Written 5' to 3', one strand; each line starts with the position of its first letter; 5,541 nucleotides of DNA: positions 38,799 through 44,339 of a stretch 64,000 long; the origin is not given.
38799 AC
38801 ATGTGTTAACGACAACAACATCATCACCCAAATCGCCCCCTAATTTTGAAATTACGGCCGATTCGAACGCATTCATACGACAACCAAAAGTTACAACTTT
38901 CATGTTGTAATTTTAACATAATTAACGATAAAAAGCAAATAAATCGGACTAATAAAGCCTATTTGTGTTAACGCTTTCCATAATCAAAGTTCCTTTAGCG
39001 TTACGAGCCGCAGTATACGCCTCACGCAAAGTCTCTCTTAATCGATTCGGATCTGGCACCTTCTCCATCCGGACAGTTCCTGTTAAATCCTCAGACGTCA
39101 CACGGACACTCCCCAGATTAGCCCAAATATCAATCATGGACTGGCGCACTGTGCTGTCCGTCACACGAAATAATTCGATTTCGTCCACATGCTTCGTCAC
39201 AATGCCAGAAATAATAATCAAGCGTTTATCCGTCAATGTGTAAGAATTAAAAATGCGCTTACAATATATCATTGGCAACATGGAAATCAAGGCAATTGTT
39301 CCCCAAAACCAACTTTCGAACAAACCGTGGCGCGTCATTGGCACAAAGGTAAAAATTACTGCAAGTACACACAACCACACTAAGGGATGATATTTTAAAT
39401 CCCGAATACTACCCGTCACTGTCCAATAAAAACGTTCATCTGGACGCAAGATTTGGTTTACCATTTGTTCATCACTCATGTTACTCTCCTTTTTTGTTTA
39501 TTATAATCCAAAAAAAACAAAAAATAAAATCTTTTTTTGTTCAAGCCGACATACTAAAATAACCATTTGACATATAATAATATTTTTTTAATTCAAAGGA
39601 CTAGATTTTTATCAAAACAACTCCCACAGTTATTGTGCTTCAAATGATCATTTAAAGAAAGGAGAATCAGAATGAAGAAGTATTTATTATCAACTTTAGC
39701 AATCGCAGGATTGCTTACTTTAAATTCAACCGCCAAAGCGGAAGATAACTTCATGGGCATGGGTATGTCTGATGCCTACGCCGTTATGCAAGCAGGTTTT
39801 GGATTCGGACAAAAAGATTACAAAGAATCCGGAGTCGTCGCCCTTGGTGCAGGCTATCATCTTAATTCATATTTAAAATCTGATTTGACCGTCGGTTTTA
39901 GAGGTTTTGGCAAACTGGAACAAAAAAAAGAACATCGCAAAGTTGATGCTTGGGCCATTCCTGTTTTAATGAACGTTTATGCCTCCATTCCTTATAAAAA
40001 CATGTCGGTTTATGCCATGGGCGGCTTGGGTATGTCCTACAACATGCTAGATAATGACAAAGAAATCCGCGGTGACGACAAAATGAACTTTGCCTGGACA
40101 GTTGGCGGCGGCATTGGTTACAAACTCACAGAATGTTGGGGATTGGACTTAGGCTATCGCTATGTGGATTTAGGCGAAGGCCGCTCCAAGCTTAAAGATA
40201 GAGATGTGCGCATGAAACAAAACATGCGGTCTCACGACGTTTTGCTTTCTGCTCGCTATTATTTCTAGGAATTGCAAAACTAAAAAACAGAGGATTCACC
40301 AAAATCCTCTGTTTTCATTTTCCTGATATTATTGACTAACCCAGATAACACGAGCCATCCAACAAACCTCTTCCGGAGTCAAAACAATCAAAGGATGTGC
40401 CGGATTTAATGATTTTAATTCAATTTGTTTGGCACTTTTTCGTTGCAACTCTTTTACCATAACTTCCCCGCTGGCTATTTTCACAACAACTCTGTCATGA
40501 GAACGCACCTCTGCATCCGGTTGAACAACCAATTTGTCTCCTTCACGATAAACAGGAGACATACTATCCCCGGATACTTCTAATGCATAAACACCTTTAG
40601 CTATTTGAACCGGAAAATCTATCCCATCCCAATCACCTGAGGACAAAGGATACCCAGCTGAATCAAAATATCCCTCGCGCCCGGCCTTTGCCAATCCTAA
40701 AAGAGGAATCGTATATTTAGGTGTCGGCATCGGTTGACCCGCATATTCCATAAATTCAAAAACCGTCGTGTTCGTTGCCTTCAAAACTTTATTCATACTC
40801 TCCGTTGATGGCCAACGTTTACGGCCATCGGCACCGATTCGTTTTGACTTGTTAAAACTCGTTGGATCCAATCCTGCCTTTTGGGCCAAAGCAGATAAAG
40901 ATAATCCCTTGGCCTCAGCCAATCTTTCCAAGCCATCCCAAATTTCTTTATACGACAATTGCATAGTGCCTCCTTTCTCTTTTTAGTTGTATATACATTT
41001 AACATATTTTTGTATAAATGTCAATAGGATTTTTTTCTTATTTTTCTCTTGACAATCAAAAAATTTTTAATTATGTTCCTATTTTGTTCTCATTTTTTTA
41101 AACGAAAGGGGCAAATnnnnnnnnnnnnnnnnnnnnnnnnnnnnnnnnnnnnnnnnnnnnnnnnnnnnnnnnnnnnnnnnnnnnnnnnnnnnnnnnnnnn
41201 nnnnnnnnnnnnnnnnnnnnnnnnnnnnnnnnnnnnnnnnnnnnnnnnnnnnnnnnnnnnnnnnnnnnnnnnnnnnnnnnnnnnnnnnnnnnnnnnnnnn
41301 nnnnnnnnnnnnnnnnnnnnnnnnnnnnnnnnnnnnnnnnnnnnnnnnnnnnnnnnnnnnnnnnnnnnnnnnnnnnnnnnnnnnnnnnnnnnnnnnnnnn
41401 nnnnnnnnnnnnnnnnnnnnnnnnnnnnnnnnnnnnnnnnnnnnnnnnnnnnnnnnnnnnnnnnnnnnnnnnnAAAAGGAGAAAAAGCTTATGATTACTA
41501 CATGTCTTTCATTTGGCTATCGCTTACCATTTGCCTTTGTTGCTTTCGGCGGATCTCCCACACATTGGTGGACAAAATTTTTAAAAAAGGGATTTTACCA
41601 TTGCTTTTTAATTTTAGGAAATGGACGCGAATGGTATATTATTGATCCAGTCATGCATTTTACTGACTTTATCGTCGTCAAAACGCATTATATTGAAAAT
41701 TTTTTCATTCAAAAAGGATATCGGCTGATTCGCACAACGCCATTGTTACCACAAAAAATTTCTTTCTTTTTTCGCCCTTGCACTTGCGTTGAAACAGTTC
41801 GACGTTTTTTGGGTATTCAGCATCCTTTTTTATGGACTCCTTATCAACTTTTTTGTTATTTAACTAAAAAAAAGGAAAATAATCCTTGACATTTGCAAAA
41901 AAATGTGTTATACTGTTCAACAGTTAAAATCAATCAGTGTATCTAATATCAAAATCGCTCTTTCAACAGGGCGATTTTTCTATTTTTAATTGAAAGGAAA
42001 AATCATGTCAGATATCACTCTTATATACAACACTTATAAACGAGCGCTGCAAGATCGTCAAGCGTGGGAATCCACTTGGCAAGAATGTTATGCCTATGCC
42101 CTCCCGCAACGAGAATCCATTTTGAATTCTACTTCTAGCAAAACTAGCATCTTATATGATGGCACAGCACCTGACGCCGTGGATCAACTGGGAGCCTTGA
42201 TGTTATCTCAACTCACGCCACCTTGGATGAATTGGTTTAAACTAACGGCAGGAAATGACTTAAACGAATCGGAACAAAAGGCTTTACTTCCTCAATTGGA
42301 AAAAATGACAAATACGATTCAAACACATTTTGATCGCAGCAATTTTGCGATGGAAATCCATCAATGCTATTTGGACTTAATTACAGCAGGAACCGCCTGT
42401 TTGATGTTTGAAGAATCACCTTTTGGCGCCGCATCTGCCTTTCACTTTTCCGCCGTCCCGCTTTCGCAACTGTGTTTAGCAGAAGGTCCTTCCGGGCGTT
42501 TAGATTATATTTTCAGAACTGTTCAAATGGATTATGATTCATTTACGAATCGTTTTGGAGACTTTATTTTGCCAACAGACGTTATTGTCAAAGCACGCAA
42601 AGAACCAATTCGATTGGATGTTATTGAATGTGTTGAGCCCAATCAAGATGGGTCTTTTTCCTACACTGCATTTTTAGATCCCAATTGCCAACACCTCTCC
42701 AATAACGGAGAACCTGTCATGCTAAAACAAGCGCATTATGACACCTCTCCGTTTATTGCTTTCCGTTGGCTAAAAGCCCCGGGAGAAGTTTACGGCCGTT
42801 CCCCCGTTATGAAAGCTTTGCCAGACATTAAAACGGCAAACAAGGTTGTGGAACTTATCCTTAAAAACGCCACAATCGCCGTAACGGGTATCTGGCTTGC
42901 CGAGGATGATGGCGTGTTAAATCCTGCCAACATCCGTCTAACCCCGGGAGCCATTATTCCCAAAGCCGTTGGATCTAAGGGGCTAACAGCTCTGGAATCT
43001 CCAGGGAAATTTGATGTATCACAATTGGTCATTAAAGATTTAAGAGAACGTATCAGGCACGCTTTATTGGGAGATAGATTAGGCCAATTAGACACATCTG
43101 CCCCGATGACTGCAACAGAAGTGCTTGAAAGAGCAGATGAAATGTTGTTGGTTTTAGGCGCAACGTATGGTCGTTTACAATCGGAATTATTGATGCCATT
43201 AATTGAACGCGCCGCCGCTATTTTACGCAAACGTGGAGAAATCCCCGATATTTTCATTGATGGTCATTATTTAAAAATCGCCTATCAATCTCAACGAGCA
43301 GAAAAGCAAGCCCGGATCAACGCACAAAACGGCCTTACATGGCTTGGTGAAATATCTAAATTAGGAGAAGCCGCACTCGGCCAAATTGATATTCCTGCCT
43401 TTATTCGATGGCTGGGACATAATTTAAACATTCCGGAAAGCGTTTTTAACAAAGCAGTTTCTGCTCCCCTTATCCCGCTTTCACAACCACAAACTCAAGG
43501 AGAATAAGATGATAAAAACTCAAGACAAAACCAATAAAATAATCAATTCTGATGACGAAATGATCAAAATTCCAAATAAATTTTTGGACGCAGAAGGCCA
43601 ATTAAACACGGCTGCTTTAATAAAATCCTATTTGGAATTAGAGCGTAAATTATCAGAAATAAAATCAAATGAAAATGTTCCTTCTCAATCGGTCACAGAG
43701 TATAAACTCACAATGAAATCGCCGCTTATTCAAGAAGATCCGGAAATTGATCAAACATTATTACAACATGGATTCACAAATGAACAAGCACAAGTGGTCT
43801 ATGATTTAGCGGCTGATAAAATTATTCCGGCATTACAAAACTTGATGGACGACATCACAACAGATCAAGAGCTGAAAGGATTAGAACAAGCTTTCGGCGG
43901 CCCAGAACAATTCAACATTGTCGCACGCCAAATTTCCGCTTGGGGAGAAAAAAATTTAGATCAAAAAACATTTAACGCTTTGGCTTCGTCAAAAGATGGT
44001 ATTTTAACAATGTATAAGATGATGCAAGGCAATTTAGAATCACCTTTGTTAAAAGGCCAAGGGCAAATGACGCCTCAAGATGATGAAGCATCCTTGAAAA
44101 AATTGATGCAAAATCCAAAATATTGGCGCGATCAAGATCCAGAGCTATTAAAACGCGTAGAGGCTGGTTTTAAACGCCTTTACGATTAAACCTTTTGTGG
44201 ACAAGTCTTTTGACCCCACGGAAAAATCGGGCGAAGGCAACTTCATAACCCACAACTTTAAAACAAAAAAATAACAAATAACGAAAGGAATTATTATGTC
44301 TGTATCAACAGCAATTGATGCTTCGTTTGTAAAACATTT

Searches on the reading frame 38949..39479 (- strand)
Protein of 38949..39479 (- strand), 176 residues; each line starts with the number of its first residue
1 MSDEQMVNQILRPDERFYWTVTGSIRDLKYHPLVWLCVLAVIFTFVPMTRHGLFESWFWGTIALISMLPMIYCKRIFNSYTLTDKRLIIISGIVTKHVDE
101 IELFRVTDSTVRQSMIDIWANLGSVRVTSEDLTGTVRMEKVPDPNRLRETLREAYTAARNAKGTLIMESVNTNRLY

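Call 11: search_protein_families(library=pfam, proteins=[window:38949-39479:-], max_evalue=0.01)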
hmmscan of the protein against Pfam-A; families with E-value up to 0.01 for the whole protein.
window:38949-39479:- (176 aa): 1 family
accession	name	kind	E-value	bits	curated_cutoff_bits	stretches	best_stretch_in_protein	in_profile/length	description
PF03703.20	bPH_2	-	7.7e-14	52.1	22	1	78-151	4-78/78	Bacterial PH domain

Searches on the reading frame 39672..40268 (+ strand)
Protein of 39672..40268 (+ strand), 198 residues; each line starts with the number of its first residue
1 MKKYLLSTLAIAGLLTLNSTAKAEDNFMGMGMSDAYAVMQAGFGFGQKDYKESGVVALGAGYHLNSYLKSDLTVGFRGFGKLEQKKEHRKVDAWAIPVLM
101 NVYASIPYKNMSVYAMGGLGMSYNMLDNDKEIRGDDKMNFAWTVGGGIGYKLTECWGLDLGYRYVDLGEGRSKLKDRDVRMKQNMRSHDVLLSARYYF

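Call 11: search_protein_families(library=pfam, proteins=[window:39672-40268:+], max_evalue=0.01)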
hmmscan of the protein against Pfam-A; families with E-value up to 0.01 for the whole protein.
window:39672-40268:+ (198 aa): 5 families
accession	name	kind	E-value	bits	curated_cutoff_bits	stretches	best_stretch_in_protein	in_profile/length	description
PF13505.12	OMP_b-brl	-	3.1e-18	67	28.7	1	10-198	2-175/175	Outer membrane protein beta-barrel domain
PF01389.23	OmpA_membrane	-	4.2e-07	30.3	21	1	23-169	3-154/180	OmpA-like transmembrane domain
PF13568.12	OMP_b-brl_2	-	6.2e-07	30.1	27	1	38-164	55-168/175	Outer membrane protein beta-barrel domain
PF02462.21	Opacity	-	0.00031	21.3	21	0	140-179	78-118/126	Opacity family porin protein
PF10677.15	DUF2490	-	0.0031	17.7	29.8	0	141-170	36-60/186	Protein of unknown function (DUF2490)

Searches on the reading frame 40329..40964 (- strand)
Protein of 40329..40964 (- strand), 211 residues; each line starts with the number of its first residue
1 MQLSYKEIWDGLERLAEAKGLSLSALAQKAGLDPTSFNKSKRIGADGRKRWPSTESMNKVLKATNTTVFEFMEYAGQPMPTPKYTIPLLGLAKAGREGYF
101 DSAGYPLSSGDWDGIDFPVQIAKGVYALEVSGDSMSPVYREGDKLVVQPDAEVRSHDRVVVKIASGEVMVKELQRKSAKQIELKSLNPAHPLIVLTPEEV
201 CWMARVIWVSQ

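Call 11: search_protein_families(library=pfam, proteins=[window:40329-40964:-], max_evalue=0.01)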
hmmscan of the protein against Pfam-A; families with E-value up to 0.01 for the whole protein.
window:40329-40964:- (211 aa): 1 family
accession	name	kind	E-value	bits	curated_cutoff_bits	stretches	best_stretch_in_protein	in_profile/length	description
PF00717.28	Peptidase_S24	-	1.3e-22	80.1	23.3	1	87-207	1-116/116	Peptidase S24-like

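Call 71: search_protein_families(library=ncbifam, proteins=[window:40329-40964:-], max_evalue=0.1)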
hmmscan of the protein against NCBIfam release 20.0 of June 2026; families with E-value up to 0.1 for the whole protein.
window:40329-40964:- (211 aa): 3 families
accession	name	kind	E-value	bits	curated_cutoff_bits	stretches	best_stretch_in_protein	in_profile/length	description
NF007621.2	PRK10276.1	subfamily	2.6e-09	37.1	110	1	120-201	24-104/115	translesion error-prone DNA polymerase V autoproteolytic subunit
TIGR00498.1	lexA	equivalog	6.1e-08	32.5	110.95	1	121-201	111-190/203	transcriptional repressor LexA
TIGR02754.1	sod_Ni_protease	equivalog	0.0031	18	63.25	1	129-184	2-63/90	nickel-type superoxide dismutase maturation protease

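Call 105: search_solved_structures(query=window:40329-40964:-, max_evalue=0.01, show_alignments=2)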
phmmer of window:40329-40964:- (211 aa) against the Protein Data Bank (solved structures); distinct sequences matched with E-value up to 0.01: 10.
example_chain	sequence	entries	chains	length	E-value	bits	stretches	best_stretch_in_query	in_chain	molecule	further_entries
1umu_A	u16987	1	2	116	0.00015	24.6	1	119-201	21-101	UMUD'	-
1ay9_A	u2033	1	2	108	0.00015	24.5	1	119-201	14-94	UMUD PROTEIN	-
1i4v_A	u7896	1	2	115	0.00016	24.4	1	119-201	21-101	UMUD' PROTEIN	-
3bdn_A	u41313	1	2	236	0.00066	22.4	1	68-201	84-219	Lambda Repressor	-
8gmt_B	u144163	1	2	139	0.0011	21.7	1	118-200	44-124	DNA polymerase V subunit UmuD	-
1kca_A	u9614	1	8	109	0.0012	21.6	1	125-201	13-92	REPRESSOR PROTEIN CI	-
1f39_A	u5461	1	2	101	0.0012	21.6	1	126-201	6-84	REPRESSOR PROTEIN CI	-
2ho0_A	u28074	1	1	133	0.0035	20.1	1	120-201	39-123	Repressor protein cI101-229DM-K192A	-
6een_A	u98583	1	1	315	0.0036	20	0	68-96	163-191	Designer Pentatricopeptide Protein dPPR10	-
8gmu_A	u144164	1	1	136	0.0077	18.9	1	121-201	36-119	Repressor protein cI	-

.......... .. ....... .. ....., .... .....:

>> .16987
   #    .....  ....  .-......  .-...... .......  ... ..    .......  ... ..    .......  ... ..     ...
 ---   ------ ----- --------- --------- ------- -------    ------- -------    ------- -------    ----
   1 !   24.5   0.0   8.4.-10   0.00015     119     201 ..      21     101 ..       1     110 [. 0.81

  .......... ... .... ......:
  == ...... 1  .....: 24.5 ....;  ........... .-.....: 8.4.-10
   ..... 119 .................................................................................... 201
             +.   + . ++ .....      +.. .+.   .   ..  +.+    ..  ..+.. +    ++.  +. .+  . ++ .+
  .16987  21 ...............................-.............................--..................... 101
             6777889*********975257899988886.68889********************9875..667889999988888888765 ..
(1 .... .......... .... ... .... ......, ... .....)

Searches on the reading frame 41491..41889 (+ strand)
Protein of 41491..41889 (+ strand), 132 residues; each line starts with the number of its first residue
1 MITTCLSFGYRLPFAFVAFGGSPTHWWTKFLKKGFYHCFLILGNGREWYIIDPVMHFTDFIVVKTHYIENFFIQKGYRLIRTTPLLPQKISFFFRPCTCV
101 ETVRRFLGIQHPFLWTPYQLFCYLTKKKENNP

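Call 7: search_protein_families(library=phrogs, proteins=[window:41491-41889:+], max_evalue=0.001)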
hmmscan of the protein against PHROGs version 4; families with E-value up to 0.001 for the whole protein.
window:41491-41889:+ (132 aa): 0 families

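Call 8: search_protein_families(library=pfam, proteins=[window:41491-41889:+], max_evalue=0.01)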
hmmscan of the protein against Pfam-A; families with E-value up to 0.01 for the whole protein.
window:41491-41889:+ (132 aa): 0 families

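Call 71: search_protein_families(library=ncbifam, proteins=[window:41491-41889:+], max_evalue=0.1)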
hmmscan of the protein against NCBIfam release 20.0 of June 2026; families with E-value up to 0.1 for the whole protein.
window:41491-41889:+ (132 aa): 1 family
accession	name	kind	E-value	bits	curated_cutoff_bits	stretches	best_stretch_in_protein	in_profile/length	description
TIGR02616.1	tnaC_leader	equivalog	0.016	15.3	23.55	0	40-53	2-15/22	tryptophanase leader peptide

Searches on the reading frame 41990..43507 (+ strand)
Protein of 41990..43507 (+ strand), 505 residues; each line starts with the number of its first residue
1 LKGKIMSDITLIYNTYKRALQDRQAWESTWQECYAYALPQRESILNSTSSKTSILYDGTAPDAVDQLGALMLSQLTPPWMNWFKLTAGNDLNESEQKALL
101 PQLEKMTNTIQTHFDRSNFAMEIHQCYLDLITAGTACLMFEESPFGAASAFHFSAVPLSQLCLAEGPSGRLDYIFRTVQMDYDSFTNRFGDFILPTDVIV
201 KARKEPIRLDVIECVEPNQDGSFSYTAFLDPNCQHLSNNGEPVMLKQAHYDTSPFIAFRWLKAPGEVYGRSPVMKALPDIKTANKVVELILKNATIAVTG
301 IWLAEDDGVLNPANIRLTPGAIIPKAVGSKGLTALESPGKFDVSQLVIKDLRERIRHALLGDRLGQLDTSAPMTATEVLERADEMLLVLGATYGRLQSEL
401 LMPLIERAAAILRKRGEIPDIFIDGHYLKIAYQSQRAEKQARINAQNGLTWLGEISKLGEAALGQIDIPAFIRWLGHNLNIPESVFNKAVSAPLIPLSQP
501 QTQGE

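Call 7: search_protein_families(library=phrogs, proteins=[window:41990-43507:+], max_evalue=0.001)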
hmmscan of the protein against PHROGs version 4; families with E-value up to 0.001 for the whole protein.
window:41990-43507:+ (505 aa): 4 families
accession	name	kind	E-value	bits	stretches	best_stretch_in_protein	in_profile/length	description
phrog_332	-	connector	1.4e-99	335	1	9-503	11-522/560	head-tail adaptor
phrog_449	-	connector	1.2e-33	117.4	1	14-430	10-417/520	head-tail adaptor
phrog_21528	-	unknown function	4.8e-29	102.4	1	21-221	15-219/224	-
phrog_21643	-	unknown function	6.6e-27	95.3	1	282-486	3-212/268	-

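Call 8: search_protein_families(library=pfam, proteins=[window:41990-43507:+], max_evalue=0.01)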
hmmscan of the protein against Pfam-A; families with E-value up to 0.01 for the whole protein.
window:41990-43507:+ (505 aa): 1 family
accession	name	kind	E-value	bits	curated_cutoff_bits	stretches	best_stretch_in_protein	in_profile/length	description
PF12236.14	Head-tail_con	-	3.6e-122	408.7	27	1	14-485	6-488/489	Bacteriophage head to tail connecting protein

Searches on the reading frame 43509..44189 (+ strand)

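Call 7: search_protein_families(library=phrogs, proteins=[window:43509-44189:+], max_evalue=0.001)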
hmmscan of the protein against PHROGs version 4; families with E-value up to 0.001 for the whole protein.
window:43509-44189:+ (226 aa): 1 family
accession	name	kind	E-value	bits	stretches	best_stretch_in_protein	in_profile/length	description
phrog_3742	-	unknown function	6.4e-05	24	0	179-217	234-278/287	-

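Call 8: search_protein_families(library=pfam, proteins=[window:43509-44189:+], max_evalue=0.01)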
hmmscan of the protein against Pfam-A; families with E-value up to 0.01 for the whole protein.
window:43509-44189:+ (226 aa): 1 family
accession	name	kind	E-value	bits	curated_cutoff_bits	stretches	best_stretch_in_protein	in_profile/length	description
PF05396.16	Phage_T7_Capsid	-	1.1e-10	42.6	27.1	1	46-225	3-186/188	Phage T7 capsid assembly protein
